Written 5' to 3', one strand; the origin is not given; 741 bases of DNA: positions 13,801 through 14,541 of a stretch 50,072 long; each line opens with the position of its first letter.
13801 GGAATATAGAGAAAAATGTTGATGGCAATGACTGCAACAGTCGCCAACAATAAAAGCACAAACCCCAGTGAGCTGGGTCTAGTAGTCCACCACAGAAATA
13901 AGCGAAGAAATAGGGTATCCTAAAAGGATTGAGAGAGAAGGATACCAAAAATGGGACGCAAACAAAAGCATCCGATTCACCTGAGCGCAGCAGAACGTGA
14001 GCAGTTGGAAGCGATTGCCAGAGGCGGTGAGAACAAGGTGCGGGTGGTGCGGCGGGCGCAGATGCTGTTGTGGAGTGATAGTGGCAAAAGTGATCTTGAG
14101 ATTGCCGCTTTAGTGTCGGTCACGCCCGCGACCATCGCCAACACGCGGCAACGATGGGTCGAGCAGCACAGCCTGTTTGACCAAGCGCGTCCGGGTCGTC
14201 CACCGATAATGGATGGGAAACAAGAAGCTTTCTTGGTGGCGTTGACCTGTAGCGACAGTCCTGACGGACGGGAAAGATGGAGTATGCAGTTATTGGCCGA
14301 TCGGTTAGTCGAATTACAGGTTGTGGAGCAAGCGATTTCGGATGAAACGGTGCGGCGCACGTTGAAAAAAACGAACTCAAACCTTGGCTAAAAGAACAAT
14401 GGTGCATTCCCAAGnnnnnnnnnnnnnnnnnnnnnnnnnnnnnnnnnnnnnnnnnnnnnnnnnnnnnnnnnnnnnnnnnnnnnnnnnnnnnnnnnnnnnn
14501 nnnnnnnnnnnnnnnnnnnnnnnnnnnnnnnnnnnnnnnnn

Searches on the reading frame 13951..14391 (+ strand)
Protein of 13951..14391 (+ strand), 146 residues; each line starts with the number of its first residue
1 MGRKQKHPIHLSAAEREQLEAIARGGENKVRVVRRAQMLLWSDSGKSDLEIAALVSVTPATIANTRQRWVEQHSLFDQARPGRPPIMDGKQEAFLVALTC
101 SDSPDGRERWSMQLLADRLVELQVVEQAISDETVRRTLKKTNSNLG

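Call 23: search_protein_families(library=pfam, proteins=[window:13951-14391:+], max_evalue=0.001)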
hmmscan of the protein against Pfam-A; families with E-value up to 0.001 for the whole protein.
window:13951-14391:+ (146 aa): 4 families
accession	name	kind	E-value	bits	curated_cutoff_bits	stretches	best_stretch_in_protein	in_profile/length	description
PF13565.12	HTH_32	-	7.1e-17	62.2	33.7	1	61-138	1-73/73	Homeodomain-like domain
PF13384.12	HTH_23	-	2e-07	31.1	24.6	1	30-71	2-43/50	Homeodomain-like domain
PF13551.12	HTH_29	-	4.5e-05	23.9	28.1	1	35-93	1-64/64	Winged helix-turn helix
PF13518.12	HTH_28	-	0.00057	20.3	25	0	34-84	1-51/52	Helix-turn-helix domain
